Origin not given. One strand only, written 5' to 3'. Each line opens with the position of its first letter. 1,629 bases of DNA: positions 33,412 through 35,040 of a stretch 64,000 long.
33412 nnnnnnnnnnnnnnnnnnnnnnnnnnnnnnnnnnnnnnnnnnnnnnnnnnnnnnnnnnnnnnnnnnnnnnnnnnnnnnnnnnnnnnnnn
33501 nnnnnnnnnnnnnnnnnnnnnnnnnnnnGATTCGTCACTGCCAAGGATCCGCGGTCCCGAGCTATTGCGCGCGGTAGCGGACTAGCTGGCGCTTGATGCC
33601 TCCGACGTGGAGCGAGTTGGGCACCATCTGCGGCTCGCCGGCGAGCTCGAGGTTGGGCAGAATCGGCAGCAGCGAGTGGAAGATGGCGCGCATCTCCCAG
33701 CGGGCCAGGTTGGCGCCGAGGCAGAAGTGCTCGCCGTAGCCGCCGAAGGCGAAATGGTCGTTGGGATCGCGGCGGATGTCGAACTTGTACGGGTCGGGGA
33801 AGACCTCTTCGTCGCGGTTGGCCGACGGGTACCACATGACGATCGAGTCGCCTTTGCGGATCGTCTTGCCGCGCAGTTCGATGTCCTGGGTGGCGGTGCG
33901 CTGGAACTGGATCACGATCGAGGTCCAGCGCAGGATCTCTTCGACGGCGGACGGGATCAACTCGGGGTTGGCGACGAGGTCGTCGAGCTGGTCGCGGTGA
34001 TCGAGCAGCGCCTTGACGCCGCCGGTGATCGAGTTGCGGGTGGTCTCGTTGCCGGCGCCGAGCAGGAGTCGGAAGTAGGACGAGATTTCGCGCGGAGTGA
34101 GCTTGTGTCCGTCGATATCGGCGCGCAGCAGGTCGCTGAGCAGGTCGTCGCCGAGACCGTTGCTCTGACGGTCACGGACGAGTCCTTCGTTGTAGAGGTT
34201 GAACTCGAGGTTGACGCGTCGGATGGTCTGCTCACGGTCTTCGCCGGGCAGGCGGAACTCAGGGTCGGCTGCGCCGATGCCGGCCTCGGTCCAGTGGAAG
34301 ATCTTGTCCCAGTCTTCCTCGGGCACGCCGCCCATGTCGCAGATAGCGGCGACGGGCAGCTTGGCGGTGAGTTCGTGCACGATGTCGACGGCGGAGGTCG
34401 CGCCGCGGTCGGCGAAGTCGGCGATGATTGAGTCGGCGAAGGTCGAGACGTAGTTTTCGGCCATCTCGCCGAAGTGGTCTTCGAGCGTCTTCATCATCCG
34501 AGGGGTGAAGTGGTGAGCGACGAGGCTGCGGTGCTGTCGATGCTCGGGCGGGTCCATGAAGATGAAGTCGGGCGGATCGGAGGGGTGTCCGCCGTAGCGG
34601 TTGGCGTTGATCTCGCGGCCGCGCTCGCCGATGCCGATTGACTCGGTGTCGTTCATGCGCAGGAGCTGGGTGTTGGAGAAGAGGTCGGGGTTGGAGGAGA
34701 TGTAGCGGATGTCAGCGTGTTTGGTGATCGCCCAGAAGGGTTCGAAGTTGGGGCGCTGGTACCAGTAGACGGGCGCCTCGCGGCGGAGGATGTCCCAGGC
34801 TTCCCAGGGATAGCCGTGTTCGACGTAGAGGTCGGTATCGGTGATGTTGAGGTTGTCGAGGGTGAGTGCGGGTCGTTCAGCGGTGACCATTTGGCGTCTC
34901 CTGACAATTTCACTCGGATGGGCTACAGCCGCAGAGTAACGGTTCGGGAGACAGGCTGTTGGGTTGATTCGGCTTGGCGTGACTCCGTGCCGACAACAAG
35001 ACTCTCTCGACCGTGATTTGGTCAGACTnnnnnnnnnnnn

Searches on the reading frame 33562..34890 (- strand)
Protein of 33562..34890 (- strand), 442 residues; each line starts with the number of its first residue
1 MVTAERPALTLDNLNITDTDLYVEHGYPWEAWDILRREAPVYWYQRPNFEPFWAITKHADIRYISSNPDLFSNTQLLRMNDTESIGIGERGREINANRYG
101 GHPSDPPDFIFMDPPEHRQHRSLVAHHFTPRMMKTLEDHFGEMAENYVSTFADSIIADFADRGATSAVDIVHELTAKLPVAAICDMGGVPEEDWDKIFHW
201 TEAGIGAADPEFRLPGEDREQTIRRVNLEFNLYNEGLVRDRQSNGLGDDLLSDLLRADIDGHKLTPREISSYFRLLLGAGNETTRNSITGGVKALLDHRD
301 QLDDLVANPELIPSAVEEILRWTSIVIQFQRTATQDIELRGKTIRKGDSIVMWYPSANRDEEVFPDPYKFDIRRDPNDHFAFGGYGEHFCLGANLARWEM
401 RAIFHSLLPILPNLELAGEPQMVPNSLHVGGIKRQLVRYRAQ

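Call 4: search_protein_families(library=pfam, proteins=[window:33562-34890:-], max_evalue=1)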
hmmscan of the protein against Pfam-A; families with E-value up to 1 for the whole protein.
window:33562-34890:- (442 aa): 1 family
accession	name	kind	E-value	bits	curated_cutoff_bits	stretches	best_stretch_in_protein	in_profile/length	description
PF00067.27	p450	-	3e-26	92.7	22.8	1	249-408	240-429/462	Cytochrome P450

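Call 46: find_related_loci(query=window:33562-34890:-, collection=metagenome_contigs, flank=4000)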
Query window:33562-34890:- (442 aa) in metagenome_contigs; peptide patterns used: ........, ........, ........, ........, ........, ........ (x = any residue, [..] = any of these).
35 stretches matched a pattern; 23 encode a relative of the query (tblastn E <= 1e-3); 23 distinct loci.
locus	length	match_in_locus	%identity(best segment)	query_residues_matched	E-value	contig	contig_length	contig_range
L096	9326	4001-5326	92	1-442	0e+0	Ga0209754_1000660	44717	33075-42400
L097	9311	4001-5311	78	1-438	0e+0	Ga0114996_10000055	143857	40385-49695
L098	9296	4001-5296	75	9-440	0e+0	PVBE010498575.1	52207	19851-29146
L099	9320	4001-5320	73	1-441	0e+0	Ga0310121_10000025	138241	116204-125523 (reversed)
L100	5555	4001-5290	75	9-438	0e+0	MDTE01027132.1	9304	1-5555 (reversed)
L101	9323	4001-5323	73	1-441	0e+0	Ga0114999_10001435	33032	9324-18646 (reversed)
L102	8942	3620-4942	73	1-441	0e+0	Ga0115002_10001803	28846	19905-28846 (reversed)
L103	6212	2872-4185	73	1-438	0e+0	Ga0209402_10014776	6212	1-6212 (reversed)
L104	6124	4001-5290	73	9-438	0e+0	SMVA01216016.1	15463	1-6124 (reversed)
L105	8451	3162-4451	73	9-438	0e+0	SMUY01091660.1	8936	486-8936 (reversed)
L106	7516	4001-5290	73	9-438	0e+0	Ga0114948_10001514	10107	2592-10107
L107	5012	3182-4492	71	2-438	0e+0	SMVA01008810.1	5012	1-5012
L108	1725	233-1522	75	9-438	0e+0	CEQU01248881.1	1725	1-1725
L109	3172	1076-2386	71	2-438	0e+0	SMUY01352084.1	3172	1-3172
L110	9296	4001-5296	72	9-440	0e+0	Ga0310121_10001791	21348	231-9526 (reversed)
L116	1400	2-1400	77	1-440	4e-83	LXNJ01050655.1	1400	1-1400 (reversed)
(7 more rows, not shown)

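Call 51: search_protein_families(library=pfam, proteins=[L116:504-761:-, L116:762-962:-], max_evalue=1)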
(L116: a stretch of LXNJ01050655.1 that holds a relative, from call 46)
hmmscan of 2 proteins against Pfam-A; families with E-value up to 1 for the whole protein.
L116:504-761:- (85 aa): 1 family
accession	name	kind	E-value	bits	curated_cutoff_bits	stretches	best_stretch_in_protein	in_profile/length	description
PF24732.2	ParE_like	-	9.8e-07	29.1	24.4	1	19-80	3-67/67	ParE-like toxin domain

L116:762-962:- (66 aa): 0 families

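Call 52: search_protein_families(library=ncbifam, proteins=[L116:504-761:-, L116:762-962:-], max_evalue=1)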
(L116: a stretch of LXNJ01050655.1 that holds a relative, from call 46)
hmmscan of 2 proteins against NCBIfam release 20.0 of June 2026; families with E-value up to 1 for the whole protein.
L116:504-761:- (85 aa): 0 families

L116:762-962:- (66 aa): 0 families
